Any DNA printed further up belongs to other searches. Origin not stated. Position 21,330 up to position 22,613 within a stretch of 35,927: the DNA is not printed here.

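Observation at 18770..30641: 12-kb co-directional array coupling a BMP-type transporter to a YgeY/YgeW/carbamate-kinase module under a GntR regulator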

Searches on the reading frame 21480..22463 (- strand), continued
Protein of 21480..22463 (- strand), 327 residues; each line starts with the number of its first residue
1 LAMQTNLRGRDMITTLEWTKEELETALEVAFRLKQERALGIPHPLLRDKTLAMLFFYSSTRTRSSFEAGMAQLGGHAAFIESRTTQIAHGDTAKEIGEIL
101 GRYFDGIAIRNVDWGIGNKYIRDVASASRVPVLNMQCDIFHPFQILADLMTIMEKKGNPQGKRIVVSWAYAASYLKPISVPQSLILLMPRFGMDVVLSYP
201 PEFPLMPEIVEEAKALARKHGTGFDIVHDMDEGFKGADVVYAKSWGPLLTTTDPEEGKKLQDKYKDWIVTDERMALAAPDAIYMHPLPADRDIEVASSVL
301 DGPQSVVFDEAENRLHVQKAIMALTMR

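Call 56: search_solved_structures(query=window:21480-22463:-, max_evalue=1e-50, show_alignments=3)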
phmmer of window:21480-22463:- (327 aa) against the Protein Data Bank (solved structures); distinct sequences matched with E-value up to 1e-50: 14.
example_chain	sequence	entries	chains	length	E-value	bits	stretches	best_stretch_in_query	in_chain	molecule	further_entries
1pvv_A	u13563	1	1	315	8.9e-63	215.3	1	5-326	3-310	Ornithine carbamoyltransferase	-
1a1s_A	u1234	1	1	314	1.5e-62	214.6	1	6-326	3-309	ORNITHINE CARBAMOYLTRANSFERASE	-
3l02_A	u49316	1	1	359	3.2e-55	190.5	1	10-324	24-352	N-acetylornithine carbamoyltransferase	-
3m5c_A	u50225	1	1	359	3.9e-55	190.2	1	10-324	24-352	N-acetylornithine carbamoyltransferase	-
3l05_A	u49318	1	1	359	8e-55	189.2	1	10-324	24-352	N-acetylornithine carbamoyltransferase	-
3l06_A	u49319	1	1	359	1.1e-54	188.7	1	10-324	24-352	N-acetylornithine carbamoyltransferase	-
3kzc_A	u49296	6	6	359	1.4e-54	188.3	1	10-324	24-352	N-acetylornithine carbamoyltransferase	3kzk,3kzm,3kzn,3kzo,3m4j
3l04_A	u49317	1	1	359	1.4e-54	188.3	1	10-324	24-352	N-acetylornithine carbamoyltransferase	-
3m5d_A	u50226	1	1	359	2e-54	187.9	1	10-324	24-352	N-acetylornithine carbamoyltransferase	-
3m4n_A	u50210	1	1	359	2.7e-54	187.4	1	10-324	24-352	N-acetylornithine carbamoyltransferase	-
3q98_A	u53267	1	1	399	4e-53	183.6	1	4-291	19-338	transcarbamylase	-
4f2g_A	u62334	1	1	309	5.8e-53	183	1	18-324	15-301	Ornithine carbamoyltransferase 1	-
4ep1_A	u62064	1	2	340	3.8e-51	177.1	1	6-323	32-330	Ornithine carbamoyltransferase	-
4nf2_A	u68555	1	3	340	5.3e-51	176.6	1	6-323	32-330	Ornithine carbamoyltransferase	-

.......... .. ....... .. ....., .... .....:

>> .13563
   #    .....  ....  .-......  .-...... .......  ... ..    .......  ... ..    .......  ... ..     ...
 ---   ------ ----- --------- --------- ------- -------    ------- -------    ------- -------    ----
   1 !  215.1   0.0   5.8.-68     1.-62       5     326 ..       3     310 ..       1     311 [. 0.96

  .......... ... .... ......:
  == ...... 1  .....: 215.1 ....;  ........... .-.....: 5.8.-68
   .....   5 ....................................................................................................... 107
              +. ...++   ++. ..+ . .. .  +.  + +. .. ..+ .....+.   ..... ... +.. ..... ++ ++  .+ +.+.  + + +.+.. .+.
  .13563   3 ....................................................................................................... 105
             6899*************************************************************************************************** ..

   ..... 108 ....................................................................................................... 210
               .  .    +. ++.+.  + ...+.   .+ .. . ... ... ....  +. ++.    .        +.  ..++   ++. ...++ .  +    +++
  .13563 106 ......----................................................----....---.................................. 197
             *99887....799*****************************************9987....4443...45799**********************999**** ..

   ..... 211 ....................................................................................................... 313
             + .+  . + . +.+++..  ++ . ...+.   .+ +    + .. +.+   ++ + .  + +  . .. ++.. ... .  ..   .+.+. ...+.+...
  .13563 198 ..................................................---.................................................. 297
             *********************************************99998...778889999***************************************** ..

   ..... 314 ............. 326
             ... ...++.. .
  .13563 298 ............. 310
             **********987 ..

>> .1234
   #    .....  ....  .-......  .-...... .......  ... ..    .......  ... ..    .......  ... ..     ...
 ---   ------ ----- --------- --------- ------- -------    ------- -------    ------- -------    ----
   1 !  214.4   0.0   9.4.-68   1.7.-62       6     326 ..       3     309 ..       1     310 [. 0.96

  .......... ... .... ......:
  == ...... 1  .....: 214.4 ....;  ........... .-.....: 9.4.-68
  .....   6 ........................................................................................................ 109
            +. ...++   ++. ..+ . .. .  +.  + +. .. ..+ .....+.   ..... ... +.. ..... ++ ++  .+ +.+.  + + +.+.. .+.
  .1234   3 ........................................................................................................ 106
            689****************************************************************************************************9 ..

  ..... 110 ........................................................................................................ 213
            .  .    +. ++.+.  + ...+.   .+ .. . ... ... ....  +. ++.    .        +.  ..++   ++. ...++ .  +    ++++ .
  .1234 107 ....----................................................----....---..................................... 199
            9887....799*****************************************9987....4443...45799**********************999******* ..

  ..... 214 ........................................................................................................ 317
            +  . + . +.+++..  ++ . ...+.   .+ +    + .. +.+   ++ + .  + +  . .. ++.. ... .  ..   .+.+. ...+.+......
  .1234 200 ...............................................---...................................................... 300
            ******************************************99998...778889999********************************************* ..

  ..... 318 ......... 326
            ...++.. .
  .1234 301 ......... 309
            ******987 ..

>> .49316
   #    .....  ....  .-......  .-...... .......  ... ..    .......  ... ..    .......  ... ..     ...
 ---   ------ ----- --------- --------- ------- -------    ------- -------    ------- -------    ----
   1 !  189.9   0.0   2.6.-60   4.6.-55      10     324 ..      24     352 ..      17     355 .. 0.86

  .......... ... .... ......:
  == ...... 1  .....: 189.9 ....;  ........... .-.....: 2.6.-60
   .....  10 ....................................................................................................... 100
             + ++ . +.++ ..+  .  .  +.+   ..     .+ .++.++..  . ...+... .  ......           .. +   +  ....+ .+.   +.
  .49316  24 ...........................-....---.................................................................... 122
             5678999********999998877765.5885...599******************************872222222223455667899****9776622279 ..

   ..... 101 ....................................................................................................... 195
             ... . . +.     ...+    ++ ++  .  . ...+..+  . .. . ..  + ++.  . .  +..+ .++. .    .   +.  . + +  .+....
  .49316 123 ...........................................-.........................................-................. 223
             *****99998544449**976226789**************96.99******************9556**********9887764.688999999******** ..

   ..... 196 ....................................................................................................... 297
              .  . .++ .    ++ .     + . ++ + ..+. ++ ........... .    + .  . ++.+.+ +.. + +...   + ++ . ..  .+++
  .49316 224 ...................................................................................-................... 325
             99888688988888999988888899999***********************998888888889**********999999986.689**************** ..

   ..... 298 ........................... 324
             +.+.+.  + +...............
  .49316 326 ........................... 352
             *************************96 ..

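Call 58: find_encoding_contigs(protein=P0002, flank=10000, max_places=2)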
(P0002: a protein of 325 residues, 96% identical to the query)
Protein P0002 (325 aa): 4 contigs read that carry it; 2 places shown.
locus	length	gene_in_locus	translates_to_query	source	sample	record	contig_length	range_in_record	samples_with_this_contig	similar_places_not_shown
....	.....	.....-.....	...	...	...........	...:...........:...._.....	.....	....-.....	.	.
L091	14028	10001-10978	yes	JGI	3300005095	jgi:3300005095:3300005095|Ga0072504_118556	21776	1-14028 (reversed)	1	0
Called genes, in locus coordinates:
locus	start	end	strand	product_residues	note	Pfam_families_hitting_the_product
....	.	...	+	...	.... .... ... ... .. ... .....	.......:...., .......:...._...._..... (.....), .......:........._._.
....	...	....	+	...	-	-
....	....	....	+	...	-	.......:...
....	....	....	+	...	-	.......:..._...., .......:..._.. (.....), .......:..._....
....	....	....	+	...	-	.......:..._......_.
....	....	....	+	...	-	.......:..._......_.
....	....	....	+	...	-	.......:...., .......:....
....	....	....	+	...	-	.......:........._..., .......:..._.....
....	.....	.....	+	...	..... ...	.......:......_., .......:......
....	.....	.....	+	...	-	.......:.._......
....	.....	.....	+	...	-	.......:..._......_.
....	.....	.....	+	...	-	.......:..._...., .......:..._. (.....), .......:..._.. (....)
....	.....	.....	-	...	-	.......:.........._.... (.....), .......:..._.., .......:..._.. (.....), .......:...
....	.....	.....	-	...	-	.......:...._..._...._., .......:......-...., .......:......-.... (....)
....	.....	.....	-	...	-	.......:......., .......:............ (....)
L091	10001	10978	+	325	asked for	PF02729:OTCace_N, PF00185:OTCace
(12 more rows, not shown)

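Call 59: find_encoding_contigs(protein=P0007, flank=10000, max_places=1)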
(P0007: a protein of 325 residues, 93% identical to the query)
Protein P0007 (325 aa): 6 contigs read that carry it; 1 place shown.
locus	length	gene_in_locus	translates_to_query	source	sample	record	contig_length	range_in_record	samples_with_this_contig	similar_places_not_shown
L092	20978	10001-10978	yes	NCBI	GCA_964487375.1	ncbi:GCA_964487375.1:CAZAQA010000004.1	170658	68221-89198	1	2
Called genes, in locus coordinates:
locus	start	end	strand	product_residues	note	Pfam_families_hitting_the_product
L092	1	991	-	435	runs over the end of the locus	PF13439:Glyco_transf_4, PF13579:Glyco_trans_4_4, PF20706:GT4-conflict, PF00534:Glycos_transf_1, PF13692:Glyco_trans_1_4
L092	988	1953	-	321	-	PF13480:Acetyltransf_6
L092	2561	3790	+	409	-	PF02608:Bmp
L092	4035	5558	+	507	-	PF00005:ABC_tran, PF13304:AAA_21 (faint), PF00005:ABC_tran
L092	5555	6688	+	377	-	PF02653:BPD_transp_2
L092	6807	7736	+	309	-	PF02653:BPD_transp_2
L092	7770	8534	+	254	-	PF00392:GntR, PF13545:HTH_Crp_2 (faint), PF07702:UTRA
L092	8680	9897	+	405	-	PF01546:Peptidase_M20, PF07687:M20_dimer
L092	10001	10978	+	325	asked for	PF02729:OTCace_N, PF00185:OTCace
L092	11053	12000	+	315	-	PF00696:AA_kinase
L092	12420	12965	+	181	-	PF02597:ThiS, PF09189:MoaD_arch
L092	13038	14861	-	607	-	PF02730:AFOR_N, PF01314:AFOR_C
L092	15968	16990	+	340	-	PF13243:SQHop_cyclase_C (faint), PF13249:SQHop_cyclase_N (faint)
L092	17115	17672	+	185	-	PF28005:SCO2322 (faint)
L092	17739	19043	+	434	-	PF28005:SCO2322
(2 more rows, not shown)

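Call 63: search_protein_representatives(protein=window:21480-22463:-)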
Query: 327 residues. Proteins with E-value up to 0.001 (for the whole library): 12971; up to 1e-10: 4635; up to 1e-30: 489. The best 150 are listed.
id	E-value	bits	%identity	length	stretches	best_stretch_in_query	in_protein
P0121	3.4e-119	413.8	71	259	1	70-326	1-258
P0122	1.2e-102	359.4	72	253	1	2-229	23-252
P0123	1.1e-101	356.3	75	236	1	3-219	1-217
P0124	9.0e-99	346.7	53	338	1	6-326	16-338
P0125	3.6e-98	344.7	73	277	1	3-221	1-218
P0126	3.7e-97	341.4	73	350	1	19-230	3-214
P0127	5.4e-92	324.4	77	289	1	3-198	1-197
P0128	6.6e-92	324.2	70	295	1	53-261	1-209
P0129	8.8e-90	317.2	74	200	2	70-169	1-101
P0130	1.9e-85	302.9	46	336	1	3-324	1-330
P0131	7.8e-83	294.4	45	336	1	9-324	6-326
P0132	7.0e-82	291.2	74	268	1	3-187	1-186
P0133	8.5e-82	291.0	60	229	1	99-326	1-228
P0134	1.6e-80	286.8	76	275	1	3-171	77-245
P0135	2.8e-79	282.7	62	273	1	130-326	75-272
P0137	1.7e-77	276.8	50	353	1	8-326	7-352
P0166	3.1e-59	216.8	41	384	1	8-323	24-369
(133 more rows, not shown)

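Call 78: predict_structure(alignment_id=A1)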
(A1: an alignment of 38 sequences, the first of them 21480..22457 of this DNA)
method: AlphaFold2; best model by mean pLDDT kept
length: 325 residues; sequences in the alignment: 38
mean_pLDDT: 65.3   pTM: 0.63
mean pLDDT of the five models: 65.3, 62.7, 62.5, 60.5, 57.6
residues with pLDDT >= 90: 47; 70-90: 108; 50-70: 65; < 50: 105
segments of 3 or more residues with pLDDT < 50: 1-33, 40-60, 66-68, 70-72, 110-114, 135-138, 169-176, 306-325
pLDDT, mean of each block of 10 residues (from residue 1): 27 40 46 48 40 39 50 61 65 82 65 54 71 51 67 86 73 51 82 89 77 91 93 92 57 78 85 94 68 83 59 40 33
secondary structure, 60 per line:
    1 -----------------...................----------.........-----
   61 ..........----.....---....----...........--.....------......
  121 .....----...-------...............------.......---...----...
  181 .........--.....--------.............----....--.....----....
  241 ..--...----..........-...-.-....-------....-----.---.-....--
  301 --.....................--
elements in order: H18-36 H47-55 H61-70 E75-79 H83-86 H91-101 E104-108 H115-125 E130-132 H140-154 E161-167 H178-189 E192-196 H205-217 E222-225 H228-232 E237-242 H252-261 H269-272 E280-283 H295-298 E303-305 H306-323

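Call 80: search_protein_families(library=pfam, proteins=[L038:1163-2608:+, L038:3264-5639:+, L038:13792-14520:+, L038:20020-20748:+, L047:15785-16396:+, L047:16442-17860:+, L047:17870-19441:+, L047:19446-20024:+, L021:7001-8110:+, L055:1650-2717:+], max_evalue=0.0001)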
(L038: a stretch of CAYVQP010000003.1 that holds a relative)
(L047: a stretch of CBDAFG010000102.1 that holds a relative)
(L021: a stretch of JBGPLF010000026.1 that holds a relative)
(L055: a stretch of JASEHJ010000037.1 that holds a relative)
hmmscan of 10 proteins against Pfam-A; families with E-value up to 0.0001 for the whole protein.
L038:1163-2608:+ (481 aa): 4 families
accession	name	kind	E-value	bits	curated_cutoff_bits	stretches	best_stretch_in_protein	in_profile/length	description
PF00941.27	FAD_binding_5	-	4e-41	141.1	27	1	14-182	5-169/170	FAD binding domain in molybdopterin dehydrogenase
PF01799.25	Fer2_2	-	9.4e-32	109.4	30.3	1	402-475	1-75/75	[2Fe-2S] binding domain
PF03450.22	CO_deh_flav_C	-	1.5e-21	76.8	25.5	1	195-289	6-100/102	CO dehydrogenase flavoprotein C-terminal domain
PF00111.32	Fer2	-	5.6e-05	23.4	21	1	335-383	2-50/77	2Fe-2S iron-sulfur cluster binding domain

L038:3264-5639:+ (791 aa): 13 families
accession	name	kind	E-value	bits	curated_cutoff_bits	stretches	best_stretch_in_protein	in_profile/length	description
PF13424.12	TPR_12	-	5.3e-28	97.5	30.1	4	620-689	5-76/77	Tetratricopeptide repeat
PF13401.12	AAA_22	-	1.7e-10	41.7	27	1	120-215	4-101/130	AAA domain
PF01381.28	HTH_3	-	1.8e-10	41.1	23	1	13-64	1-52/55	Helix-turn-helix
PF13374.12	TPR_10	-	1.7e-09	37.8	27.5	0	657-690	1-34/42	Tetratricopeptide repeat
PF00931.28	NB-ARC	-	7.8e-08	32.3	23.5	1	121-355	18-247/248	NB-ARC domain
PF17874.7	TPR_MalT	-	8.5e-08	32.3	45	1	576-732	38-195/336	MalT-like TPR region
PF13560.12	HTH_31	-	1.2e-07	32.3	27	1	13-67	6-61/64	Helix-turn-helix domain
PF07719.23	TPR_2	-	1.6e-06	28.2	27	0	659-685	2-28/34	Tetratricopeptide repeat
PF13191.12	AAA_16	-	5.8e-06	27.3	32.6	1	103-193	1-124/167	AAA ATPase domain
PF20703.3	nSTAND1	-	7.1e-06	26.3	27.1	1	104-212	16-131/379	Novel STAND NTPase 1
PF00515.34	TPR_1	-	1.2e-05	25.4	27.8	0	659-685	2-28/34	Tetratricopeptide repeat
PF05729.18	NACHT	-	8.7e-05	22.8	26.7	0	123-233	2-130/167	NACHT domain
PF13481.12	AAA_25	-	9.4e-05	22.6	27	0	116-143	28-55/195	AAA domain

L038:13792-14520:+ (242 aa): 1 family
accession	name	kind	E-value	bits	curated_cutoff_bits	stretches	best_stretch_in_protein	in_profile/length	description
PF03807.23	F420_oxidored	-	9.2e-15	55.5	21.6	1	25-126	1-94/94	NADP oxidoreductase coenzyme F420-dependent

L038:20020-20748:+ (242 aa): 1 family
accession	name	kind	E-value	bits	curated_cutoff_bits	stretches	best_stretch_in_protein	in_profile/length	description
PF00941.27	FAD_binding_5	-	3.6e-25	89.2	27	1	7-149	5-152/170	FAD binding domain in molybdopterin dehydrogenase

L047:15785-16396:+ (203 aa): 0 families

L047:16442-17860:+ (472 aa): 2 families
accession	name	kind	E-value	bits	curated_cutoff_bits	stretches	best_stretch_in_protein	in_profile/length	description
PF01979.26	Amidohydro_1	-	5.8e-28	98.6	25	1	51-447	2-344/345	Amidohydrolase family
PF07969.17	Amidohydro_3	-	3.6e-13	50.3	29.7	1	42-74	1-35/472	Amidohydrolase family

L047:17870-19441:+ (523 aa): 0 families

L047:19446-20024:+ (192 aa): 0 families

L021:7001-8110:+ (369 aa): 1 family
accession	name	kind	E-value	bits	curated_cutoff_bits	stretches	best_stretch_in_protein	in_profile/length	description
PF00296.26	Bac_luciferase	-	9.9e-68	229.2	27.9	1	38-346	9-313/314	Luciferase-like monooxygenase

L055:1650-2717:+ (355 aa): 1 family
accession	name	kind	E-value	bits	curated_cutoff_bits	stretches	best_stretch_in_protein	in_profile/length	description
PF09084.16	NMT1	-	1.8e-32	113.4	20.5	1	56-270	5-216/216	NMT1/THI5 like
